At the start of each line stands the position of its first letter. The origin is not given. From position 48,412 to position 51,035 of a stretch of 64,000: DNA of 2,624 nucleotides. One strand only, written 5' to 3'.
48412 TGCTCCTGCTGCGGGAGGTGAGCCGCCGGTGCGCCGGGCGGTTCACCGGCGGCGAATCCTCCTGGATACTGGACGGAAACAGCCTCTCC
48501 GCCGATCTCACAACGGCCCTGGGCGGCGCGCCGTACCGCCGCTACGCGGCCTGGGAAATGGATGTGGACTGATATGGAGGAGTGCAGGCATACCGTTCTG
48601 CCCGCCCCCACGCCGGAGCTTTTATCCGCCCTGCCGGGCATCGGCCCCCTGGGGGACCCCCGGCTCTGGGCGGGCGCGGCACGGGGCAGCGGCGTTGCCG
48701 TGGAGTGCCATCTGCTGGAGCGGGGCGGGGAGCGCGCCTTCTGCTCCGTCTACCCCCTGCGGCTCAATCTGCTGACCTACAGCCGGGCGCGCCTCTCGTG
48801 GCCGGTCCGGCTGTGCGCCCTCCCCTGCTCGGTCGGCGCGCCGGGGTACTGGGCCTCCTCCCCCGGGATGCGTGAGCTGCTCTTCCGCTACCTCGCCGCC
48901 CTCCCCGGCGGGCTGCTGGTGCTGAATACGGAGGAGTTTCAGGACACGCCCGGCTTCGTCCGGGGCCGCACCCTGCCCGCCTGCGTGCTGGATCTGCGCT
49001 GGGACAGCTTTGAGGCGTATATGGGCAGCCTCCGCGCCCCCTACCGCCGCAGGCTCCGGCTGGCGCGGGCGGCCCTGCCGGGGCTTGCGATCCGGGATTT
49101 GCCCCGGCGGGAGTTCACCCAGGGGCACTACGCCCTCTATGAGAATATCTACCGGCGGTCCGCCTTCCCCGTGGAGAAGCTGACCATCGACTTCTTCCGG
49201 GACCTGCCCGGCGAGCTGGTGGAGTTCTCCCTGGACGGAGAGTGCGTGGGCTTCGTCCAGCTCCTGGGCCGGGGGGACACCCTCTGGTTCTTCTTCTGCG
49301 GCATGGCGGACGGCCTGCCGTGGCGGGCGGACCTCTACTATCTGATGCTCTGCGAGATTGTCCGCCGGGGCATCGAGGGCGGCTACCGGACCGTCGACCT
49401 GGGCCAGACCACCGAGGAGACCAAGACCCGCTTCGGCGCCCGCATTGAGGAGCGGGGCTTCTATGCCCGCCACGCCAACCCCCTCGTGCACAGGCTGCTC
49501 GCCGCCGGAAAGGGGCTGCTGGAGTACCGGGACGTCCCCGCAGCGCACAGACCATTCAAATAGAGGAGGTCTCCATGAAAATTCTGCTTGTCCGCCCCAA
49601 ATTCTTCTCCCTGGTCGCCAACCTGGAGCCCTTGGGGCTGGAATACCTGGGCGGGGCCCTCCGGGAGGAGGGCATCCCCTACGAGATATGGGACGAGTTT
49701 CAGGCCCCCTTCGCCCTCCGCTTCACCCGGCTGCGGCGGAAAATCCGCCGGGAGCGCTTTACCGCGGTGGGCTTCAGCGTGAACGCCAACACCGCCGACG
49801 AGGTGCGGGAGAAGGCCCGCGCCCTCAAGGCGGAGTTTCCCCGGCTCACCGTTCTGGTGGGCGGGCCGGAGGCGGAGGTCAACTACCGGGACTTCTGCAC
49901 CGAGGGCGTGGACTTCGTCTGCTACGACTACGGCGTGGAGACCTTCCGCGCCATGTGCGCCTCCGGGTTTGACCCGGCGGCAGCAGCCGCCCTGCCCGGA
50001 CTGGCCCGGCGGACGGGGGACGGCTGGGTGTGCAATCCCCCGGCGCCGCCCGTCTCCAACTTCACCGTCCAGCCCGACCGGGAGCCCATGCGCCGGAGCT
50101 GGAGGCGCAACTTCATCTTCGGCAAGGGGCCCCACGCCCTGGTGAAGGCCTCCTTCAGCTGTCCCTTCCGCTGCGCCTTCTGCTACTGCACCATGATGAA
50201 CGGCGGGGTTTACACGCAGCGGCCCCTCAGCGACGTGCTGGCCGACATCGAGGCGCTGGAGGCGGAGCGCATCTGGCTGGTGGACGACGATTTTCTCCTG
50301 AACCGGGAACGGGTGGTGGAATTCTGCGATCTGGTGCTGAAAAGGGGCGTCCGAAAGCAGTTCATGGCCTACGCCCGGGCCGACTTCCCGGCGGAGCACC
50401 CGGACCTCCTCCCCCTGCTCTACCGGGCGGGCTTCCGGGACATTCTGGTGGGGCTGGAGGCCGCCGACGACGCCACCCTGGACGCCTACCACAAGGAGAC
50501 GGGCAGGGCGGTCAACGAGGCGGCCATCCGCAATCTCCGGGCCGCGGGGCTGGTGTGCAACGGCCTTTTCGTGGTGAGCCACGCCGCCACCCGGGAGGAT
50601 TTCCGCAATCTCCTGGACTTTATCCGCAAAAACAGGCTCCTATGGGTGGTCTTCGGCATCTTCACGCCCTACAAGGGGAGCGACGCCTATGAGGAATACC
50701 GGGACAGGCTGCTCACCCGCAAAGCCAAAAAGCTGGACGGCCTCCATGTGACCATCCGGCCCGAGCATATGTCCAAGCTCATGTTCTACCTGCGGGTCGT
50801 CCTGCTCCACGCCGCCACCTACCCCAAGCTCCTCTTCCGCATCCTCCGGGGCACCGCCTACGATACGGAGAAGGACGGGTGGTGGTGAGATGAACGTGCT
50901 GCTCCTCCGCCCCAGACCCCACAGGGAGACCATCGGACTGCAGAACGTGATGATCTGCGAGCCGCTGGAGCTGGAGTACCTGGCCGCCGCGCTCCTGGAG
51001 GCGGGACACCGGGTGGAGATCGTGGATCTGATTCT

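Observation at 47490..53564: Unassigned five-gene operon: two FemAB-like tandem-GNAT transferases plus three cobalamin-dependent radical SAM enzymes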

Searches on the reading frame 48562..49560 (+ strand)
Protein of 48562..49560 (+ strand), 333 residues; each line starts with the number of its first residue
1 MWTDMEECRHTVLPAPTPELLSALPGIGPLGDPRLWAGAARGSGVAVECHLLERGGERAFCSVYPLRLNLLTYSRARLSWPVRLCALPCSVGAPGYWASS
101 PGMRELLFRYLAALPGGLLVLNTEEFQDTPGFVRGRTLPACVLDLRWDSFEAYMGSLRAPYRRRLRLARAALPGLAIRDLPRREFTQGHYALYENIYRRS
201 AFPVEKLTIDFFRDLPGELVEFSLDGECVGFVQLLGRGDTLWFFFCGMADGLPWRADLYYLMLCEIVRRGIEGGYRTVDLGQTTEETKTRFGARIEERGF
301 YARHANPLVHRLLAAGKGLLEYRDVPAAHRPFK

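Call 6: search_protein_families(library=pfam, proteins=[window:48562-49560:+], max_evalue=0.01)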
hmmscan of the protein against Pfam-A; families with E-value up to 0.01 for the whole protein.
window:48562-49560:+ (333 aa): 1 family
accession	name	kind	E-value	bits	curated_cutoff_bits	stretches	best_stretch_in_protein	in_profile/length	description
PF13480.13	Acetyltransf_6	-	1.1e-07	32.6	22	1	156-286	2-140/143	Acetyltransferase (GNAT) domain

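Call 7: search_protein_families(library=ncbifam, proteins=[window:48562-49560:+], max_evalue=0.01)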
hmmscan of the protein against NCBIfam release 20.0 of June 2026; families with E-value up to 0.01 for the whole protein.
window:48562-49560:+ (333 aa): 0 families

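Call 16: search_solved_structures(query=window:48562-49560:+, max_evalue=1)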
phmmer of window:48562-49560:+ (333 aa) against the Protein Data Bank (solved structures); distinct sequences matched with E-value up to 1: 0.

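Call 27: find_homologous_proteins(query=window:48562-49560:+)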
Query window:48562-49560:+ (333 aa): 3 proteins with E <= 0.001 among 8000 candidates.
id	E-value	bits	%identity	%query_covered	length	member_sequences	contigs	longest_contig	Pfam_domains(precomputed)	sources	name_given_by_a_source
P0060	9.5e-223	757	100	99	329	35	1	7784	PF13480.14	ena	-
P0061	1.6e-116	408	60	95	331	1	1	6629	PF13480.14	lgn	-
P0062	6.9e-50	189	41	81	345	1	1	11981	PF13480.14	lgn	-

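Call 29: find_homologous_proteins(query=A2, max_evalue=0.00001)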
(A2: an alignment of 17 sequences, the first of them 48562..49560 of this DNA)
Query A2 (17 sequences) (333 aa, profile of the alignment): 45 proteins with E <= 0.00001 among 8000 candidates.
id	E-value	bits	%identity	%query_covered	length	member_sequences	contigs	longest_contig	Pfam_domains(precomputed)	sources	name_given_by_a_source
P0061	4.4e-120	419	60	95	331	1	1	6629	PF13480.14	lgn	-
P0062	2.1e-118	413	41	81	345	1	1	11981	PF13480.14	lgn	-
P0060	8.1e-111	388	100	99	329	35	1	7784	PF13480.14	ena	-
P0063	1.4e-100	355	30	84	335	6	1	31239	-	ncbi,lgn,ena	-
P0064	1.3e-97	345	30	82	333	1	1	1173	-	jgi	jgi:hypothetical protein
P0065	7.8e-96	339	31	80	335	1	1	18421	-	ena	-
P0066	2.2e-95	338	29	81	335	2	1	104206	-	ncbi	-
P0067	1.8e-94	335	32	83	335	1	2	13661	-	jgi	-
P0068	1.9e-94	335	32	85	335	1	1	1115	-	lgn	-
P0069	3.8e-94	334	34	80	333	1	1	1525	PF13480.14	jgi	-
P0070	7.4e-94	333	31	80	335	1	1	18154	-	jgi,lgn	jgi:hypothetical protein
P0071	2.0e-93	331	36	82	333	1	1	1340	PF13480.14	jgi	jgi:hypothetical protein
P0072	2.8e-93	331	31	81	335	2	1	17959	-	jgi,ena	-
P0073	3.1e-93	331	28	85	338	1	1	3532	-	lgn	-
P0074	4.5e-93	330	36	84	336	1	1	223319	PF13480.14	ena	-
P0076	2.5e-92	328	31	85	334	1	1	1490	PF13480.14,PF04339.19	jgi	jgi:hypothetical protein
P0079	9.7e-92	326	32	81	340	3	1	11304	PF13480.14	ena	-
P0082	5.3e-91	323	31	85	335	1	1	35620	PF13480.14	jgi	jgi:hypothetical protein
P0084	3.1e-90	321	34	84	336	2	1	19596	PF13480.14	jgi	jgi:hypothetical protein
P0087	7.5e-88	313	35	84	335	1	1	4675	PF13480.14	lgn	-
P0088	8.7e-88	313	36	84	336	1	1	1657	PF13480.14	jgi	jgi:hypothetical protein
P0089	1.0e-86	309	32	84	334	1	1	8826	PF13480.14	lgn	-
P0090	2.3e-86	308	30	80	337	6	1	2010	PF13480.14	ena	-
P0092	2.3e-85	305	32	78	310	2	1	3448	PF13480.14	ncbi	ncbi:MAG TPA: GNAT family N-acetyltransferase, partial [Paludibacter sp.]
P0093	4.3e-83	297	41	81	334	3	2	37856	PF13480.14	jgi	jgi:hypothetical protein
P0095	4.7e-80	287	36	81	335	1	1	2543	PF13480.14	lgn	-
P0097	2.7e-78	282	35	81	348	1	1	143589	PF13480.14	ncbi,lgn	-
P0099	3.5e-75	271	36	59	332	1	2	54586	PF13480.14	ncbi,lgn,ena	-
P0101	1.8e-74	269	34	82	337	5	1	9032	PF13480.14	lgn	-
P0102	1.9e-74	269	40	84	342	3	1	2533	PF13480.14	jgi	jgi:hypothetical protein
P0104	4.0e-69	251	36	73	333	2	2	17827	PF13480.14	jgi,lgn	jgi:hypothetical protein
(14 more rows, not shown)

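Call 40: predict_structure(alignment_id=A3)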
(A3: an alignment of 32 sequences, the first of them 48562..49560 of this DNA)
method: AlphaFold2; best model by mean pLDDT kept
length: 333 residues; sequences in the alignment: 32
mean_pLDDT: 91.1   pTM: 0.89
mean pLDDT of the five models: 91.1, 90.4, 89.8, 89.7, 89.0
residues with pLDDT >= 90: 237; 70-90: 80; 50-70: 14; < 50: 2
segments of 3 or more residues with pLDDT < 50: none
pLDDT, mean of each block of 10 residues (from residue 1): 69 90 78 88 90 94 88 72 90 88 94 95 88 94 98 98 97 97 95 91 84 93 97 94 93 91 98 97 92 95 95 92 91 97
secondary structure, 60 per line:
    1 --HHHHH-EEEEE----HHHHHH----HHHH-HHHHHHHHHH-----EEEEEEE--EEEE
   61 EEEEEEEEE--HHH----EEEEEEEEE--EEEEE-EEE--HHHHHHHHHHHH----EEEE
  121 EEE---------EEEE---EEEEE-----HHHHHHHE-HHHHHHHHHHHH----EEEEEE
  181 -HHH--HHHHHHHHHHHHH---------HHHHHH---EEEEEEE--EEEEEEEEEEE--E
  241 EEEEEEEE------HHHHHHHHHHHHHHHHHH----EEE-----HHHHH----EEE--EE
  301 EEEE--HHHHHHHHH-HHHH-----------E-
elements in order: H3-7 E9-13 H18-23 H28-31 H33-42 E48-54 E57-69 E79-87 E90-94 E96-98 H101-112 E117-123 E133-136 E140-144 H150-156 H159-170 E175-180 H187-199 H209-214 E218-224 E227-237 E240-248 H255-272 E277-279 H285-289 E294-296 E299-304 H307-315 H317-320

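Call 52: find_encoding_contigs(protein=P0061, flank=10000, max_places=2)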
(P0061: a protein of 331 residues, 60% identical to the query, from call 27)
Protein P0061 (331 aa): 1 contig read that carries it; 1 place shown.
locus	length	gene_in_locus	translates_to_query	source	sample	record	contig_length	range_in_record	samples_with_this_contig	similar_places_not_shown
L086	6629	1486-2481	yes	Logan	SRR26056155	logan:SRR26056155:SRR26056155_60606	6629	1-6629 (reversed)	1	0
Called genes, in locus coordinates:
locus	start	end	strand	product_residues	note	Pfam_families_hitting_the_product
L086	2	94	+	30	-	?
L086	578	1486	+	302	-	-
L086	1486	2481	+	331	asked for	PF13480:Acetyltransf_6 (weak)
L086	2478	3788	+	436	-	PF02310:B12-binding, PF04055:Radical_SAM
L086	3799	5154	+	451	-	PF02310:B12-binding, PF04055:Radical_SAM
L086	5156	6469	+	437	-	PF02310:B12-binding, PF04055:Radical_SAM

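Call 53: find_encoding_contigs(protein=P0062, flank=10000, max_places=2)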
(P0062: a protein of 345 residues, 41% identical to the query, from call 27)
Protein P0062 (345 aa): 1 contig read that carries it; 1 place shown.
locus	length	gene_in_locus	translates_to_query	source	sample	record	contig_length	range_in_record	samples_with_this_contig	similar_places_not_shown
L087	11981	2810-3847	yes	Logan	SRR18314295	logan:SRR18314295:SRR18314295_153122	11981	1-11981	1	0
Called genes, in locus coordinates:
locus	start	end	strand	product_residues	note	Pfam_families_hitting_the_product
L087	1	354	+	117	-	?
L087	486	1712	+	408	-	PF00293:NUDIX, PF01966:HD (weak)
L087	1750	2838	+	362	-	PF00583:Acetyltransf_1 (weak)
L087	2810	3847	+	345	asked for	PF13480:Acetyltransf_6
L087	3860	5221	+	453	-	PF02310:B12-binding, PF04055:Radical_SAM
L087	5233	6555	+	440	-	PF02310:B12-binding (weak), PF04055:Radical_SAM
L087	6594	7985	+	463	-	PF02310:B12-binding, PF04055:Radical_SAM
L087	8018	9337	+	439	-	PF02310:B12-binding, PF04055:Radical_SAM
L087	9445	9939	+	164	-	-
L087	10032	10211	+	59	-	-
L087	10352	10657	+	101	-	-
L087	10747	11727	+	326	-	PF01297:ZnuA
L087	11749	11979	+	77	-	?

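Call 54: find_encoding_contigs(protein=P0060, flank=10000, max_places=3)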
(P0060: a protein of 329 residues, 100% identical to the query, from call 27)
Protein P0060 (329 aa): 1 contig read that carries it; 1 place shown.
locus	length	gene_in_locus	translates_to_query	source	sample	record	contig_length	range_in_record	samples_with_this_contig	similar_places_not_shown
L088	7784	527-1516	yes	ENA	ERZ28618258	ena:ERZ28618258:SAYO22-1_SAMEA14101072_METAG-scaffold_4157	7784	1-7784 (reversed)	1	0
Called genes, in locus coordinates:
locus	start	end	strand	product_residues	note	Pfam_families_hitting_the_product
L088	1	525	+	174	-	?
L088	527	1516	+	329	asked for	PF13480:Acetyltransf_6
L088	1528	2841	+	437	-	PF02310:B12-binding, PF04055:Radical_SAM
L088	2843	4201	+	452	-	PF02310:B12-binding, PF04055:Radical_SAM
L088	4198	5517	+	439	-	PF02310:B12-binding, PF04055:Radical_SAM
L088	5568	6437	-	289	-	PF02557:VanY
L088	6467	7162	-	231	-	-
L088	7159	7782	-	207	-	?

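Call 70: search_protein_families(library=padloc, proteins=[window:48562-49560:+], max_evalue=0.001)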
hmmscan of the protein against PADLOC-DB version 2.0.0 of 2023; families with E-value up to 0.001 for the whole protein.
window:48562-49560:+ (333 aa): 0 families

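Call 84: search_protein_families(library=pfam, proteins=[L087:486-1709:+], max_evalue=0.001)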
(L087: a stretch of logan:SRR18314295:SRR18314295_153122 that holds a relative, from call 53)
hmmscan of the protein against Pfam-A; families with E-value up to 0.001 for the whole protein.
L087:486-1709:+ (408 aa): 2 families
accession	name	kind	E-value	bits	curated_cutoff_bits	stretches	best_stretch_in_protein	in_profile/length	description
PF00293.34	NUDIX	-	2.8e-16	60.2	21.1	1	20-124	2-107/134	NUDIX domain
PF01966.28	HD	-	3.6e-07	30.9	22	1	229-335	2-114/116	HD domain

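Call 96: search_solved_structures(query=A3, max_evalue=10, show_alignments=5)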
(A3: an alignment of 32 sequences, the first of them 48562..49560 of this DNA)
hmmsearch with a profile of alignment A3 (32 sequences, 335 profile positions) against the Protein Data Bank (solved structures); distinct sequences matched with E-value up to 10: 3.
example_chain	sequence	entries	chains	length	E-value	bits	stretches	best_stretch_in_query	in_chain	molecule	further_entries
7dus_A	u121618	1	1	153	1.3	11.3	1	176-231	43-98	Meiosis protein mei2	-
7eio_A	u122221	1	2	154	1.4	11.2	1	176-231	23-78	Meiosis protein mei2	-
7eiu_A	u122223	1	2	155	1.4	11.2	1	176-231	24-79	Meiosis protein mei2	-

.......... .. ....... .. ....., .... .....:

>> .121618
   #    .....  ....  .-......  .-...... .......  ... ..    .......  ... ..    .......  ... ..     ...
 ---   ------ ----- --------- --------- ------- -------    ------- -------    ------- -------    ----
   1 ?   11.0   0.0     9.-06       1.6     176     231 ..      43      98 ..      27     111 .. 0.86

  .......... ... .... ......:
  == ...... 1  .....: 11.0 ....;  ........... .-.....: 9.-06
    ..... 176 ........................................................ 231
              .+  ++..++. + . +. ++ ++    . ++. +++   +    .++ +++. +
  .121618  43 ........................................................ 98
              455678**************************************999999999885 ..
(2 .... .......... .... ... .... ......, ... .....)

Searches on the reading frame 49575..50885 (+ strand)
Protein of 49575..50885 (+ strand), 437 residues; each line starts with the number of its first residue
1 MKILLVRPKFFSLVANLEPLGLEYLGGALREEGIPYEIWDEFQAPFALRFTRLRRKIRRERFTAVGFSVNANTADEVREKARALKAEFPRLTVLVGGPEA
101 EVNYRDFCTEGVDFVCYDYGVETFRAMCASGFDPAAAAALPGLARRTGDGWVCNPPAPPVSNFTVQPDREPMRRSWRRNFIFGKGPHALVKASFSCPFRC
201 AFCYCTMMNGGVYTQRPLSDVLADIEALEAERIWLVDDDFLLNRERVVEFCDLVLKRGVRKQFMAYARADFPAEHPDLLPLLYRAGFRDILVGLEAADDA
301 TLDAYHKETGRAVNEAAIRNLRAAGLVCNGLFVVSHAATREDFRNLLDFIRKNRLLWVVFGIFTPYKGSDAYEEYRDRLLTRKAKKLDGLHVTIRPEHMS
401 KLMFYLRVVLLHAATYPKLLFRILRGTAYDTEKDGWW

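Call 6: search_protein_families(library=pfam, proteins=[window:49575-50885:+], max_evalue=0.01)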
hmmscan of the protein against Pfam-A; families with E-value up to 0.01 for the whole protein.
window:49575-50885:+ (437 aa): 2 families
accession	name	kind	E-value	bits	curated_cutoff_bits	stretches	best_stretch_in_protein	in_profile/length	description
PF04055.27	Radical_SAM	-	1.2e-15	58.5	29.5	1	195-350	6-166/166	Radical SAM superfamily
PF02310.24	B12-binding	-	4.4e-15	56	32.1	1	16-126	11-119/121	B12 binding domain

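Call 7: search_protein_families(library=ncbifam, proteins=[window:49575-50885:+], max_evalue=0.01)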
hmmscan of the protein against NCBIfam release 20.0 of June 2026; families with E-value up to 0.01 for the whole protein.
window:49575-50885:+ (437 aa): 17 families
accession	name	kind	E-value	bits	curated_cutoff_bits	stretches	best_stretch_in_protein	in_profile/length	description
TIGR04367.1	HpnR_B12_rSAM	equivalog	9.7e-35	120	650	1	1-413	1-410/490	hopanoid C-3 methylase HpnR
TIGR02026.1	BchE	equivalog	2.4e-32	112.4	481.35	1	3-416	2-428/497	magnesium-protoporphyrin IX monomethyl ester anaerobic oxidative cyclase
TIGR04479.1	bcpD_PhpK_rSAM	subfamily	1.9e-21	76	600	1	187-353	241-409/504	PhpK family radical SAM P-methyltransferase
TIGR03471.1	HpnJ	equivalog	1.6e-14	53.7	577.6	1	74-379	82-391/472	hopanoid biosynthesis associated radical SAM protein HpnJ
TIGR04072.2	rSAM_ladder_B12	equivalog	4.3e-13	48.7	360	1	187-310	180-305/443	lipid biosynthesis B12-binding/radical SAM protein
NF050148.1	rSAM_ApyD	equivalog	4e-10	38.7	750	1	51-351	64-364/645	RiPP biosynthesis radical SAM protein ApyD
NF040546.1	rSAM_CUAEP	equivalog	6.9e-09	34.9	500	1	190-358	174-346/468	CUAEP/CCAEP-tail radical SAM (seleno)protein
TIGR04013.1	B12_SAM_MJ_1487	hypoth_equivalog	2.3e-08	33.3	251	1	57-225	38-189/382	TIGR04013 family B12-binding domain/radical SAM domain-containing protein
TIGR04295.1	B12_rSAM_oligo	hypoth_equivalog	2.4e-08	33.1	400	1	109-315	121-322/422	TIGR04295 family B12-binding domain-containing radical SAM protein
NF033070.1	rSAM_AprD4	equivalog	1.1e-07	31.2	500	1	190-378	199-393/456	AprD4 family radical SAM diol-dehydratase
NF040542.1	rSAM_RCCLKC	equivalog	1.4e-07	31.1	450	1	193-356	186-353/423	arsinothricin biosynthesis radical SAM protein ArsL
TIGR01125.1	TIGR01125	equivalog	2.7e-06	26.7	356.95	1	186-373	136-336/432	30S ribosomal protein S12 methylthiotransferase RimO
TIGR04014.1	B12_SAM_MJ_0865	equivalog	6.1e-06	25.3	360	0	290-364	272-347/434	methyl-coenzyme M reductase glutamine C-methyltransferase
NF038361.1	rSAM_Sden_1168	equivalog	5.8e-05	21.8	575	1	51-349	130-447/560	Sden_1168 family B12-binding radical SAM P-methyltransferase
TIGR04385.1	B12_rSAM_cofa1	equivalog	0.00048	19.5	450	1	137-271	145-283/438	B12 lower ligand biosynthesis radical SAM protein BzaD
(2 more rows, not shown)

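Call 70: search_protein_families(library=padloc, proteins=[window:49575-50885:+], max_evalue=0.001)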
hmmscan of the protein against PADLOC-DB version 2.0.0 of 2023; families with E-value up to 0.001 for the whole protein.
window:49575-50885:+ (437 aa): 0 families

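Call 78: search_solved_structures(query=window:49575-50885:+, max_evalue=0.01)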
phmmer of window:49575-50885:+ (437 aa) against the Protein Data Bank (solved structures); distinct sequences matched with E-value up to 0.01: 1.
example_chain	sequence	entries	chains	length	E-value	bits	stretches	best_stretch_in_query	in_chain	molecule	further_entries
7kdx_A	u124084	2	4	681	0.0059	18.4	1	80-240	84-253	Methyltransferase TokK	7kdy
